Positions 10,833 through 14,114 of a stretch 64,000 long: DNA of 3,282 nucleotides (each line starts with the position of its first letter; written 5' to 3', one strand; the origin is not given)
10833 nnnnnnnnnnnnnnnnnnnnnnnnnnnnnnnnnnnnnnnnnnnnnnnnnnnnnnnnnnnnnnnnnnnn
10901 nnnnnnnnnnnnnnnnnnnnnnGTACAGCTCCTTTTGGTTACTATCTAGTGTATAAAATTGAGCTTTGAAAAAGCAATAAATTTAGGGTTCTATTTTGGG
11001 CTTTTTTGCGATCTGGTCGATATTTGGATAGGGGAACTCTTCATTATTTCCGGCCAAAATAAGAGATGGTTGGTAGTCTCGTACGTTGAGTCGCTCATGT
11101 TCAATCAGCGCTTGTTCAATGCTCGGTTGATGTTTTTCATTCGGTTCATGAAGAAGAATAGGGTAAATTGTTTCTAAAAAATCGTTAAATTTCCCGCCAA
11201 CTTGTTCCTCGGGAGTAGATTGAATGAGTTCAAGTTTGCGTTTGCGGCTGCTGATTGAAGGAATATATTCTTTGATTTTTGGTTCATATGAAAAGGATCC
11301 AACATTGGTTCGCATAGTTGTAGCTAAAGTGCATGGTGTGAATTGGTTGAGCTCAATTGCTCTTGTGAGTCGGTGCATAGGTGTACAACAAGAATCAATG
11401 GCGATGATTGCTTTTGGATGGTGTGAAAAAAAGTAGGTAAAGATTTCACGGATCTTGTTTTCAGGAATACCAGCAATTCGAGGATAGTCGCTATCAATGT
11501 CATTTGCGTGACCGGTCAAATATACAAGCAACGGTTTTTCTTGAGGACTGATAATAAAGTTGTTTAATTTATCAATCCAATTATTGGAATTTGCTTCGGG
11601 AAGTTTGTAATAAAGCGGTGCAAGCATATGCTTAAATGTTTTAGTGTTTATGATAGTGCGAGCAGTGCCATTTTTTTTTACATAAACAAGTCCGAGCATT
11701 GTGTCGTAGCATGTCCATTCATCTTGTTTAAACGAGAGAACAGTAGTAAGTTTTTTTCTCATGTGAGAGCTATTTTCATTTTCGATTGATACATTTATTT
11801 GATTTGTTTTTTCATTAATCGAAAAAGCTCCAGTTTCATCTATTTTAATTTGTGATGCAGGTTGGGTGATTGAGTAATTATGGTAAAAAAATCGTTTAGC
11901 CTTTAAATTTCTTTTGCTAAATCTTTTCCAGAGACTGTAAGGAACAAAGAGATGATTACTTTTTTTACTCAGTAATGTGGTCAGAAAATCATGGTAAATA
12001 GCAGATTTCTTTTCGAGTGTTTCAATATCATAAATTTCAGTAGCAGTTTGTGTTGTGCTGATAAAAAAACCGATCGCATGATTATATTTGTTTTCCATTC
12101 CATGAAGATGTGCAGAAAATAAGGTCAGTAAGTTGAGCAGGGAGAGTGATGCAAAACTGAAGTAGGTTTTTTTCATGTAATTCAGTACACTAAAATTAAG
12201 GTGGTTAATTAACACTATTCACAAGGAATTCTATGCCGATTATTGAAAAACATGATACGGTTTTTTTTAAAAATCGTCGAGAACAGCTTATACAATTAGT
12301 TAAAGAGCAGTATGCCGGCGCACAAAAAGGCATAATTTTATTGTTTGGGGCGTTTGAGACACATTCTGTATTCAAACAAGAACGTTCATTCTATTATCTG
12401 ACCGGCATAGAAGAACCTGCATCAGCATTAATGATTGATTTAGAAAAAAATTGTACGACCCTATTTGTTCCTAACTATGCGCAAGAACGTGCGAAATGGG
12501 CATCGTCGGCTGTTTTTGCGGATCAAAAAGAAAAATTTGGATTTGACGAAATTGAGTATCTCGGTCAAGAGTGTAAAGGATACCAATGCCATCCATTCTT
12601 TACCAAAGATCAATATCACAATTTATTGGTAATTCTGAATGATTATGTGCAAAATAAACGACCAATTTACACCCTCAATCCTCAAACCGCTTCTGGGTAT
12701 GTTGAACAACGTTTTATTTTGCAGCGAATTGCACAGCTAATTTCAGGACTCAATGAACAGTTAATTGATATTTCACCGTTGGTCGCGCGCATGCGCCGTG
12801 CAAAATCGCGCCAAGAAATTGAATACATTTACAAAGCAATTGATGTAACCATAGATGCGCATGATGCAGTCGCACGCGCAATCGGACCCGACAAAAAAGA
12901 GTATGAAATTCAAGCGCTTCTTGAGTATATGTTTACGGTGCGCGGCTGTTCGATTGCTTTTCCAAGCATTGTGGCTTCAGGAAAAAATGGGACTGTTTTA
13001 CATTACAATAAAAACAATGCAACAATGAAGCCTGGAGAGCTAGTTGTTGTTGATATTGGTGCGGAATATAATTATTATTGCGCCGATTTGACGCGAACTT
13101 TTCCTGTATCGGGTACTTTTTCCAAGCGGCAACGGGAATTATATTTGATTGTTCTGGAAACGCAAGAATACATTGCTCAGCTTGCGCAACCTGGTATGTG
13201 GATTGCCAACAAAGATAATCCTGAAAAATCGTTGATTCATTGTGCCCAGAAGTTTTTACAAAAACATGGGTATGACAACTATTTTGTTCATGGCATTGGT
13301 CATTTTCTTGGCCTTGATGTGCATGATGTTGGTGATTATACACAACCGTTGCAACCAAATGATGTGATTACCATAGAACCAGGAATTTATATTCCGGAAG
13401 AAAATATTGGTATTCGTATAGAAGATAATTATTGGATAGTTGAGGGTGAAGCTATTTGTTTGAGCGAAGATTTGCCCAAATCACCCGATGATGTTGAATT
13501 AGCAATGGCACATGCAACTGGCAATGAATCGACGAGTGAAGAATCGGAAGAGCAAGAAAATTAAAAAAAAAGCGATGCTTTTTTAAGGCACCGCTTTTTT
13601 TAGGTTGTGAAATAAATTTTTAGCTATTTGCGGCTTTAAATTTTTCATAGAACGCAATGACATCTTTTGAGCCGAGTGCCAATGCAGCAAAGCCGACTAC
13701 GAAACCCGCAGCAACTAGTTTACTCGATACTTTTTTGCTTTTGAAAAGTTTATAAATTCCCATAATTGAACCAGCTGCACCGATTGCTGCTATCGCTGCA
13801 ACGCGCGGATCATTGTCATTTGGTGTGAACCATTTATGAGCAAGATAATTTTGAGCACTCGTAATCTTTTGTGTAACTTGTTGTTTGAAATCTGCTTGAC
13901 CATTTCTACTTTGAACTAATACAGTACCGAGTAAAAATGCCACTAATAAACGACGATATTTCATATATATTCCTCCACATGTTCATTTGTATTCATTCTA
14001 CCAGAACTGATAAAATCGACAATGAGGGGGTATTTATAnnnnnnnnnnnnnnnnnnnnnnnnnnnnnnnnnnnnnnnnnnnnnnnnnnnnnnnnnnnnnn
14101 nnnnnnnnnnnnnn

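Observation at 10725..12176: Secreted His/Cys-dyad protein (legumain/GPI8-like?) co-oriented with a secreted 9-cysteine micro-protein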

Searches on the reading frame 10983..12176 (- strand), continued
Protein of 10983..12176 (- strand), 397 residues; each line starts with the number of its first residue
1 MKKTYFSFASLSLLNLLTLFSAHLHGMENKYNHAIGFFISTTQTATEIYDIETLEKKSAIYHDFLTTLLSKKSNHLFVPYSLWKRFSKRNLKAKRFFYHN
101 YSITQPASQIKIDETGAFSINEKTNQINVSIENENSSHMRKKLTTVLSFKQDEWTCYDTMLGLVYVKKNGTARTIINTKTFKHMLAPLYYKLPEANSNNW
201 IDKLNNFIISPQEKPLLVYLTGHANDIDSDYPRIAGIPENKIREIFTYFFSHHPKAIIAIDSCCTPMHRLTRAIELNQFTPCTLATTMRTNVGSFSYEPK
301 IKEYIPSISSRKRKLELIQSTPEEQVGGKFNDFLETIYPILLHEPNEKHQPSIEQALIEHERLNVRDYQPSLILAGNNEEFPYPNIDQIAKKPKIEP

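Call 65: find_encoding_contigs(protein=P0006, flank=4000, max_places=1)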
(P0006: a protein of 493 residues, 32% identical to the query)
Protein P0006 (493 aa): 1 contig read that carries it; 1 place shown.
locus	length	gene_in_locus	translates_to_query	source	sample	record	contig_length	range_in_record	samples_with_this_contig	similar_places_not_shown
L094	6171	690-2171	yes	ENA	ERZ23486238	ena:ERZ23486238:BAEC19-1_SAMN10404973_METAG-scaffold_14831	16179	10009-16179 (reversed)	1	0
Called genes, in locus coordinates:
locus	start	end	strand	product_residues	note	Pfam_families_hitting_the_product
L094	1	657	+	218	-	?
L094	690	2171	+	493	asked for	-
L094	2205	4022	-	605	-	PF01336:tRNA_anti-codon, PF00152:tRNA-synt_2, PF02938:GAD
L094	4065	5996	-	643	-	-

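Call 67: predict_structure(alignment_id=A5)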
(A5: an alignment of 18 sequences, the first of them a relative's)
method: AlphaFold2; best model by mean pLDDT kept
length: 338 residues; sequences in the alignment: 18
mean_pLDDT: 72.1   pTM: 0.76
mean pLDDT of the five models: 72.1, 71.0, 70.4, 70.1, 69.4
residues with pLDDT >= 90: 86; 70-90: 122; 50-70: 59; < 50: 71
segments of 3 or more residues with pLDDT < 50: 1-14, 256-271, 276-281, 283-285, 306-317, 319-321, 323-338
pLDDT, mean of each block of 10 residues (from residue 1): 38 62 81 69 85 89 90 78 57 69 84 93 93 80 93 74 83 70 92 91 92 87 90 85 81 51 43 48 57 81 53 42 36 27
secondary structure, 60 per line:
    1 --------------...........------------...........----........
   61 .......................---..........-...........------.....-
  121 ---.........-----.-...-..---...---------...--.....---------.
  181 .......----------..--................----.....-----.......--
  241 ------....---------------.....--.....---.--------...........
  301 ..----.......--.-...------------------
elements in order: E18-25 H38-48 E53-58 H59-83 H87-96 H98-108 E115-119 E124-129 H166-169 E180-187 H204-217 E222-226 H232-238 E247-250 E266-270 E273-277 H290-302 H307-313 E318-320

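Call 69: fold_search(model_id=the predicted structure, library=pdb)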
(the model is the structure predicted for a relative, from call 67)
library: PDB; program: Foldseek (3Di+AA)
matches with E <= 10: 338; with E <= 0.001: 0
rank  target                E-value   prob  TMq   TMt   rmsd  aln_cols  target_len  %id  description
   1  5h0i_A                7.1e-02  0.38  0.19  0.17   7.6       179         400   10  Structure of OaAEP1 asparaginyl peptide ligase in its proenzyme form (released 2017-03-29)
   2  5h0i_B                7.5e-02  0.51  0.21  0.19   8.0       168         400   13  Structure of OaAEP1 asparaginyl peptide ligase in its proenzyme form (released 2017-03-29)
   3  7wld_K                8.5e-02  0.54  0.16  0.17   7.2       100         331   14  Cryo-EM structure of the human glycosylphosphatidylinositol transamidase complex at 2.53 Angstrom resolution (released 2022-04-27)
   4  6ysa_A                8.5e-02  0.44  0.20  0.17   8.3       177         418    6  Crystal structure of Arabidopsis thaliana legumain isoform beta in zymogen state (released 2020-07-29)
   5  6l4w                  9.6e-02  0.44  0.21  0.18   8.1       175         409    6  Turning an asparaginyl endopeptidase into a peptide ligase (released 2020-10-07)
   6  6azt_A                1.3e-01  0.41  0.22  0.25   8.0       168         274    8  Asparaginyl endopeptidase 1 bound to AAN peptide, a tetrahedral intermediate (released 2018-02-07)
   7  6ysa_C                1.3e-01  0.35  0.20  0.17   8.3       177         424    6  Crystal structure of Arabidopsis thaliana legumain isoform beta in zymogen state (released 2020-07-29)
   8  6l4y_A                1.4e-01  0.60  0.16  0.14   5.0        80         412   11  Turning an asparaginyl endopeptidase into a peptide ligase (released 2020-10-07)
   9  5nij_A                1.5e-01  0.38  0.23  0.19  13.6       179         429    9  Crystal structure of arabidopsis thaliana legumain isoform gamma in two-chain activation state (released 2018-02-28)
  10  6ysa_D                2.1e-01  0.21  0.19  0.16   8.4       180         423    6  Crystal structure of Arabidopsis thaliana legumain isoform beta in zymogen state (released 2020-07-29)
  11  6ysa_E                2.2e-01  0.28  0.20  0.17   8.3       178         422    6  Crystal structure of Arabidopsis thaliana legumain isoform beta in zymogen state (released 2020-07-29)
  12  6n9j_B                2.2e-01  0.25  0.27  0.26   9.4       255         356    9  X-ray structure of a secreted C11 cysteine protease from Bacteroides thetaiotaomicron in complex with an irreversible  (released 2019-12-11)
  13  6lko                  2.5e-01  0.47  0.16  0.13   5.0        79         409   11  Turning an asparaginyl endopeptidase into a peptide ligase (released 2020-10-07)
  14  6nag_B                2.5e-01  0.18  0.25  0.24   9.6       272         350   10  X-ray structure of a secreted C11 cysteine protease from Bacteroides thetaiotaomicron "iotapain (released 2019-12-11)
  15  6l4y_B                2.8e-01  0.25  0.21  0.18   8.1       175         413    6  Turning an asparaginyl endopeptidase into a peptide ligase (released 2020-10-07)
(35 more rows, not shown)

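Call 82: list_cluster_members(proteins=[P0011, P0012, P0013, P0014, P0015, P0017, P0001, P0002])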
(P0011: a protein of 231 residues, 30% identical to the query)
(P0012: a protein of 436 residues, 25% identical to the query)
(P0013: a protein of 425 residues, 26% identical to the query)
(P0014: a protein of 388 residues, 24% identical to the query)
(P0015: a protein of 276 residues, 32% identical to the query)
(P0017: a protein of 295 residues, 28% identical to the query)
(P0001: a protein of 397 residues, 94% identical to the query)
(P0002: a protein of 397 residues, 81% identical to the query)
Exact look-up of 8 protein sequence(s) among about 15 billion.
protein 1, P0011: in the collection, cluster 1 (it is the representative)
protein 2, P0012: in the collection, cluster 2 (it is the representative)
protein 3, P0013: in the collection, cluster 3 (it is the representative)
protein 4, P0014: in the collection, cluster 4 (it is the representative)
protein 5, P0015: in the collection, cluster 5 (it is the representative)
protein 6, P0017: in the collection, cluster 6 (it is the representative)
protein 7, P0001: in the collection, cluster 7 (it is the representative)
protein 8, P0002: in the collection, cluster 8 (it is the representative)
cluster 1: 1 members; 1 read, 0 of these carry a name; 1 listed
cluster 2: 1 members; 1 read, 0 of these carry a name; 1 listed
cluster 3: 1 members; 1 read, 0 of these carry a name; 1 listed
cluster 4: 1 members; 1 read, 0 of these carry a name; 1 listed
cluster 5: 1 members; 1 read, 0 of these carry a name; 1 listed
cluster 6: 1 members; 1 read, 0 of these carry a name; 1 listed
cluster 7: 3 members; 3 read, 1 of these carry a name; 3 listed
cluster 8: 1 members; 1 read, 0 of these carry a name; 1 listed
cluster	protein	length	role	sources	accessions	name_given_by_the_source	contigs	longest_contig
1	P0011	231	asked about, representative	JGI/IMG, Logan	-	-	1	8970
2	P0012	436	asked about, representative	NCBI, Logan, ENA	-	-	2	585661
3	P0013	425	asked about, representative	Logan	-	-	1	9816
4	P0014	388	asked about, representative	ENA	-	-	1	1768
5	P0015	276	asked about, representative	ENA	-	-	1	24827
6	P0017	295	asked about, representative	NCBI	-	-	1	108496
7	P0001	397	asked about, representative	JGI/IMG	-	hypothetical protein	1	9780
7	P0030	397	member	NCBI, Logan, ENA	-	-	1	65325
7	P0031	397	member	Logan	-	-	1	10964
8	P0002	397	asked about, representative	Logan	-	-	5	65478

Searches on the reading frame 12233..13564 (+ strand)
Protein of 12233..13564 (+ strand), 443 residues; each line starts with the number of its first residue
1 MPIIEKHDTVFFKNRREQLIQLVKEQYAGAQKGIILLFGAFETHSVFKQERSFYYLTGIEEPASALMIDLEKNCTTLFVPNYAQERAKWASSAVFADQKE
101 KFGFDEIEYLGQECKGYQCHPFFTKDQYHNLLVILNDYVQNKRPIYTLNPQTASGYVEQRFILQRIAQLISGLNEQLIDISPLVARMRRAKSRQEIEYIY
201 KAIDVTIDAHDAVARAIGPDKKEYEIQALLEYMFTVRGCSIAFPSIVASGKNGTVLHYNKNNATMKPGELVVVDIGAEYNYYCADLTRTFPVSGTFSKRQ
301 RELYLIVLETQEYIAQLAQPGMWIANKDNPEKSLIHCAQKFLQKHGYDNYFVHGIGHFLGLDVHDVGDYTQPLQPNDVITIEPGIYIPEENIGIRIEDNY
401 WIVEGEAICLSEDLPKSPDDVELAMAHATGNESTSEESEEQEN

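Call 3: search_protein_families(library=pfam, proteins=[window:12233-13564:+], max_evalue=1)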
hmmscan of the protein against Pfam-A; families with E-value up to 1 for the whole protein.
window:12233-13564:+ (443 aa): 6 families
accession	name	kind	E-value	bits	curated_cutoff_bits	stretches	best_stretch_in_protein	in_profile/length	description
PF00557.29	Peptidase_M24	-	1.4e-54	185.4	23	1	198-403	2-207/208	Metallopeptidase family M24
PF05195.22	AMP_N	-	2.5e-14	53.4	24.6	1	12-110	1-103/121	Aminopeptidase P, N-terminal domain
PF12672.12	DUF3793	-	0.012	16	25.1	1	308-371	63-118/167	Protein of unknown function (DUF3793)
PF01321.24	Creatinase_N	-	0.014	16.3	22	1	49-188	21-126/128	Creatinase/Prolidase N-terminal domain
PF14210.11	DUF4322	-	0.041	14.2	27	1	134-159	41-66/66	Domain of unknown function (DUF4322)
PF07883.17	Cupin_2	-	0.12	12.6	27.2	0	246-283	23-58/70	Cupin domain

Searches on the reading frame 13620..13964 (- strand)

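Call 3: search_protein_families(library=pfam, proteins=[window:13620-13964:-], max_evalue=1)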
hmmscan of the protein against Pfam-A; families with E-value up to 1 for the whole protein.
window:13620-13964:- (114 aa): 3 families
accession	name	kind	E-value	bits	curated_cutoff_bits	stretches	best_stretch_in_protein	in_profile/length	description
PF10101.14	DUF2339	-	0.016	14.4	33.6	1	43-95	27-76/659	Predicted membrane protein (DUF2339)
PF13301.11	DUF4079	-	0.062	14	31.4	1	8-102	19-104/141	Protein of unknown function (DUF4079)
PF05421.16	DUF751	-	0.17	13.1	27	0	2-33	7-38/60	Protein of unknown function (DUF751)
